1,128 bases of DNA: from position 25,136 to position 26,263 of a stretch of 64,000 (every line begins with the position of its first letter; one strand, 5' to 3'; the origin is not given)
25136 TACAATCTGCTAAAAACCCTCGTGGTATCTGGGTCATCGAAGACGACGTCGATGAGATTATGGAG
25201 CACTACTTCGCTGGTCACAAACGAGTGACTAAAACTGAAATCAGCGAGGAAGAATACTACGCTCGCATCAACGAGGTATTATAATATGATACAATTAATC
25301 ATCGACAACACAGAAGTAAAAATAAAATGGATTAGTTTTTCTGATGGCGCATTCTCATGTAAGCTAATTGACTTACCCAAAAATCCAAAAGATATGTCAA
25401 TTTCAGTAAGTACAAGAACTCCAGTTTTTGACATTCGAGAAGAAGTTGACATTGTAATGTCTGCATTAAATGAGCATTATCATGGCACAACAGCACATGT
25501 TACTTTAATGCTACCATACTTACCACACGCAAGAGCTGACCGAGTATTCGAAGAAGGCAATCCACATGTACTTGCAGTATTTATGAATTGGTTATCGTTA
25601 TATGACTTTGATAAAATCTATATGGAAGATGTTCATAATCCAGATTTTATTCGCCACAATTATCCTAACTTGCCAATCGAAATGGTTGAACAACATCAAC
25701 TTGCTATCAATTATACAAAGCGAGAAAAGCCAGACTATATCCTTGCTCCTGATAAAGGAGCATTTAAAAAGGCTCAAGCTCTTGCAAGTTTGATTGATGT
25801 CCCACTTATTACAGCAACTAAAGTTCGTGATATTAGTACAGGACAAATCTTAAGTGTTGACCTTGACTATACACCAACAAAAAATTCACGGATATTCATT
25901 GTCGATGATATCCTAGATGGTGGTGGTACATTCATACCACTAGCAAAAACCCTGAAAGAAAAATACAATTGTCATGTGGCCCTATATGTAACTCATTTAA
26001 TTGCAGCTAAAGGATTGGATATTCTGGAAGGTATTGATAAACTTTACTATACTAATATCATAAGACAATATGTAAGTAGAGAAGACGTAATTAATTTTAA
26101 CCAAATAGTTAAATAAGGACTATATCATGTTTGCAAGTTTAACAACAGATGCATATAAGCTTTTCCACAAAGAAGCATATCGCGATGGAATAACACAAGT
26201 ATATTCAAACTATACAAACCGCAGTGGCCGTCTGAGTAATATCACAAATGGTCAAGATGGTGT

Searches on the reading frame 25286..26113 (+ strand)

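Call 75: search_protein_families(library=phrogs, proteins=[window:25286-26113:+], max_evalue=0.001)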
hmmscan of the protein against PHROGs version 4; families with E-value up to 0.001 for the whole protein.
window:25286-26113:+ (276 aa): 2 families
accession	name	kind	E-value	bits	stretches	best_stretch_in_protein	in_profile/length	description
phrog_619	-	other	3.9e-64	217.5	1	5-275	7-278/282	ribose-phosphate pyrophosphokinase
phrog_12872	-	other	8.8e-15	55.3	1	68-218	72-222/547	nicotinamide phosphoribosyl transferase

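Call 76: search_protein_families(library=pfam, proteins=[window:25286-26113:+], max_evalue=0.001)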
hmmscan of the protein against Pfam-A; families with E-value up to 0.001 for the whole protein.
window:25286-26113:+ (276 aa): 1 family
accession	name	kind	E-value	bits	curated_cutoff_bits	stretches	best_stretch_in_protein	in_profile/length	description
PF00156.33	Pribosyltran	-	5.9e-12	45.6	26.3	1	143-240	24-127/158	Phosphoribosyl transferase domain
